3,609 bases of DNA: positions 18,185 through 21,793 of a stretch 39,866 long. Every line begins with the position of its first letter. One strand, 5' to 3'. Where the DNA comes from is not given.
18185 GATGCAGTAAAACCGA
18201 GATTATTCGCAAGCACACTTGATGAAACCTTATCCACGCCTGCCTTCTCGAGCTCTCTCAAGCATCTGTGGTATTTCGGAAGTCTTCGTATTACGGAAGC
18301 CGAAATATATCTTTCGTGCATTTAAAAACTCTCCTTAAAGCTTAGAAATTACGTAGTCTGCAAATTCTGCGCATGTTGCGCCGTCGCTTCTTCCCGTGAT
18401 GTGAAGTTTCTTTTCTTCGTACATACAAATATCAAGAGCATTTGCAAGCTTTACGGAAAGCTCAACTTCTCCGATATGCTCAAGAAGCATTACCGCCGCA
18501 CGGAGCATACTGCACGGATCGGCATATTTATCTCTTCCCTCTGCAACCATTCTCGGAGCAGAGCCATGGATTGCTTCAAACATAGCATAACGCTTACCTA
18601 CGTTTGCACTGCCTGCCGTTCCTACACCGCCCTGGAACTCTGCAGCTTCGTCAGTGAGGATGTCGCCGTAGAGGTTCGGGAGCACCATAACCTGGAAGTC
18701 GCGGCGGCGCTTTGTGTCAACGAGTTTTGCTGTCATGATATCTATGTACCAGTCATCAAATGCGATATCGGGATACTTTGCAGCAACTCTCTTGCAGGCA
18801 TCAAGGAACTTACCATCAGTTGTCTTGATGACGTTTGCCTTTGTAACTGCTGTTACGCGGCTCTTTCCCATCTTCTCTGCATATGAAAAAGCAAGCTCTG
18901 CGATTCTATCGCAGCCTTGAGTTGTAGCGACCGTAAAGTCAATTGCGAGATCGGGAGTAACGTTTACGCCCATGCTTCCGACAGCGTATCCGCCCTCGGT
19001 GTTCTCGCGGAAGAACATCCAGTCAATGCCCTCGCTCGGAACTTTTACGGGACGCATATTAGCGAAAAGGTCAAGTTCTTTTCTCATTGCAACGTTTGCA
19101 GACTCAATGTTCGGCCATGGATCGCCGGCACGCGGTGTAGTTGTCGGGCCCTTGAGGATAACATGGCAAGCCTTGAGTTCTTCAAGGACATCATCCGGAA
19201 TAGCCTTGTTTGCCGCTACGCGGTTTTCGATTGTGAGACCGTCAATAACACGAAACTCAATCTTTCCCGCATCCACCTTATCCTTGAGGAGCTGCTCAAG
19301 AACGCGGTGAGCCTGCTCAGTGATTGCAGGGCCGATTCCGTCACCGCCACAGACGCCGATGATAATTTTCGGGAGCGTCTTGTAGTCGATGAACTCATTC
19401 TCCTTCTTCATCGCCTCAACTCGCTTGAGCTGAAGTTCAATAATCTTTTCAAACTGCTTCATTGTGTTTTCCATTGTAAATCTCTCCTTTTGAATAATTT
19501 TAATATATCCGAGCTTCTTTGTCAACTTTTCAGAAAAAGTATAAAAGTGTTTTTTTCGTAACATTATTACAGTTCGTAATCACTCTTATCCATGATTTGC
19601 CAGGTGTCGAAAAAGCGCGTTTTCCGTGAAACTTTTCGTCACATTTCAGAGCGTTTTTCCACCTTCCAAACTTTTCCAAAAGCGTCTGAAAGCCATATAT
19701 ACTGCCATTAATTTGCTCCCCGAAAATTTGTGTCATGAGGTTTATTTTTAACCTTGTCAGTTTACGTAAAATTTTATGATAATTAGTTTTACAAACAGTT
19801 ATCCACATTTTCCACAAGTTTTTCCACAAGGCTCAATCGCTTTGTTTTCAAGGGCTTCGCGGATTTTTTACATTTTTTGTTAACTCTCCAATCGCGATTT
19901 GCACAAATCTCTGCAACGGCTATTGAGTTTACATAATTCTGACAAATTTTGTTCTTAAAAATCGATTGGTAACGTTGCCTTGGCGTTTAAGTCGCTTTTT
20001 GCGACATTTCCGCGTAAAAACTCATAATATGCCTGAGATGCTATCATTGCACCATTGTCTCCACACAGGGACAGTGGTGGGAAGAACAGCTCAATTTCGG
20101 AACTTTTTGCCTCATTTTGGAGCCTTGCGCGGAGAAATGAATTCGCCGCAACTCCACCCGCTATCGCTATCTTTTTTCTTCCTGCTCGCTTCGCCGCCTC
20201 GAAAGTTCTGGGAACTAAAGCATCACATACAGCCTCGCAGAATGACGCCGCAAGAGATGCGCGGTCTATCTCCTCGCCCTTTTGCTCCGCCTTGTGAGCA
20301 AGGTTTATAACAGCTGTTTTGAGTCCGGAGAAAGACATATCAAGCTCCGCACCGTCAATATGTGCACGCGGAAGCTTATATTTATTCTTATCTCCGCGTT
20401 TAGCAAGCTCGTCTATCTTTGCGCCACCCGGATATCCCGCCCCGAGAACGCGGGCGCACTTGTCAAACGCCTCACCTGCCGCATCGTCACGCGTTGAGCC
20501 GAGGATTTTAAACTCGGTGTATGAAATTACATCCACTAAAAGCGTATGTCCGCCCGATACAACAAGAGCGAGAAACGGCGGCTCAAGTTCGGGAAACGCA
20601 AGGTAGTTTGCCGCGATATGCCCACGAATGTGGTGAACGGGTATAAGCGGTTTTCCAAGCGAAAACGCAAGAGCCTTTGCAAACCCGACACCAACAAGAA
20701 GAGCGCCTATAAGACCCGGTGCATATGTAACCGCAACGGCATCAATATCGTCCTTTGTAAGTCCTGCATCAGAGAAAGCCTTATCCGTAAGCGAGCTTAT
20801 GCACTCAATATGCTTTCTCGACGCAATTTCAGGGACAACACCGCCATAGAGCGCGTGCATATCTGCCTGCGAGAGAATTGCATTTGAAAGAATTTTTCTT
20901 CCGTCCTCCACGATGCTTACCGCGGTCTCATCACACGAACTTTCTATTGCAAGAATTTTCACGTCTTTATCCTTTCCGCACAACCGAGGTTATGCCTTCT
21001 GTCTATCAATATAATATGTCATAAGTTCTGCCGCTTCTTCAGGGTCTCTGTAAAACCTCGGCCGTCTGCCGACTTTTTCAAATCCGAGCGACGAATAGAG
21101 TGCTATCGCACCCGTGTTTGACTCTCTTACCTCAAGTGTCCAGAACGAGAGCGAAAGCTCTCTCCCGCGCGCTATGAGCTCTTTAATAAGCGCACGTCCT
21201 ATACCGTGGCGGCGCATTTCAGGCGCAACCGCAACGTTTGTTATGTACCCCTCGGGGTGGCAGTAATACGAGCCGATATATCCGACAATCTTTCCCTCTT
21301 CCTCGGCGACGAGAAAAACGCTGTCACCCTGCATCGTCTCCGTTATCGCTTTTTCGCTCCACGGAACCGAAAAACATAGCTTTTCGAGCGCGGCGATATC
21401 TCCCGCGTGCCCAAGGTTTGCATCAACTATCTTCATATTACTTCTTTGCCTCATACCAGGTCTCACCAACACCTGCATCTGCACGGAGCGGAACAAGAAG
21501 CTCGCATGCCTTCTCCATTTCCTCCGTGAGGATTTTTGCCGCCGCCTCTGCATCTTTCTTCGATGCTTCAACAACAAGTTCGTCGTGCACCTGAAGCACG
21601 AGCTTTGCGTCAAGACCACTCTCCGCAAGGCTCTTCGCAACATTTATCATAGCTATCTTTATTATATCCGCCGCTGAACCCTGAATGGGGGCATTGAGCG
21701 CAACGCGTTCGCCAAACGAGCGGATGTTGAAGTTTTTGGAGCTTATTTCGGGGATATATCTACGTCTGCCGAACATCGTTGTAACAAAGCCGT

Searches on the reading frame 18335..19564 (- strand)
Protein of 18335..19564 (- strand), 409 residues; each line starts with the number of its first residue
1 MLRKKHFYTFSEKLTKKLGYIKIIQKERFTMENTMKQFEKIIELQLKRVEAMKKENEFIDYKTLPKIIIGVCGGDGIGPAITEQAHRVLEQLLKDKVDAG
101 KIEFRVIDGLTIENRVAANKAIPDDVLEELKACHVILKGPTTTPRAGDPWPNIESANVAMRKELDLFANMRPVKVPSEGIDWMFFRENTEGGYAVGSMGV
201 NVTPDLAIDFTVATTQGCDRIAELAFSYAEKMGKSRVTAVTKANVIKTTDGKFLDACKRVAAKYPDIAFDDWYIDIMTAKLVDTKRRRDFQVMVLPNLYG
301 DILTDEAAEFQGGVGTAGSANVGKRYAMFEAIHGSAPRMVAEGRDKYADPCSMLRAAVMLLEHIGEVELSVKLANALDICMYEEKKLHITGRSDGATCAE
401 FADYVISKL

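Call 32: search_protein_families(library=pfam, proteins=[window:18335-19564:-], max_evalue=0.00001)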
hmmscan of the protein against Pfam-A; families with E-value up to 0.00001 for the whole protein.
window:18335-19564:- (409 aa): 1 family
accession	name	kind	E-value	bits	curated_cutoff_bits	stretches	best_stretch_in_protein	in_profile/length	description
PF00180.25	Iso_dh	-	9.5e-66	222.8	27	1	69-404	2-347/348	Isocitrate/isopropylmalate dehydrogenase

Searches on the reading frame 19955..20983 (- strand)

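Call 32: search_protein_families(library=pfam, proteins=[window:19955-20983:-], max_evalue=0.00001)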
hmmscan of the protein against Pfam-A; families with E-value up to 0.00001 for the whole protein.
window:19955-20983:- (342 aa): 2 families
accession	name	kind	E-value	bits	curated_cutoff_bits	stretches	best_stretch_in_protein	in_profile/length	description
PF00814.31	TsaD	-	9.5e-92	307.9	24.8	1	30-315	1-263/264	tRNA N6-adenosine threonylcarbamoyltransferase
PF22521.2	HypF_C_2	-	9.4e-09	35.8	27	1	230-311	155-236/241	Carbamoyltransferase, Kae1-like Domain, second subdomain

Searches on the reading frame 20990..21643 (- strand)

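Call 32: search_protein_families(library=pfam, proteins=[window:20990-21643:-], max_evalue=0.00001)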
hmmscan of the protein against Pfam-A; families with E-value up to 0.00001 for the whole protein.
window:20990-21643:- (217 aa): 6 families
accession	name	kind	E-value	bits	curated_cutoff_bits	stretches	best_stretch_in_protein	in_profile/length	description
PF00583.31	Acetyltransf_1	-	7.8e-23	81.4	20.7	1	83-188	4-116/116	Acetyltransferase (GNAT) family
PF13508.13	Acetyltransf_7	-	1.1e-17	64.6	27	1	107-190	2-84/84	Acetyltransferase (GNAT) domain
PF13673.13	Acetyltransf_10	-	3.3e-16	59.9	23.6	1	96-194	18-113/128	Acetyltransferase (GNAT) domain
PF08445.16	FR47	-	2.2e-09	37.6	22.1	1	129-191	19-80/86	FR47-like protein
PF13420.13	Acetyltransf_4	-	6e-08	33.3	24.3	1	92-199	33-145/155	Acetyltransferase (GNAT) domain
PF13527.13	Acetyltransf_9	-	1.3e-06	28.8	25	0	83-190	13-126/127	Acetyltransferase (GNAT) domain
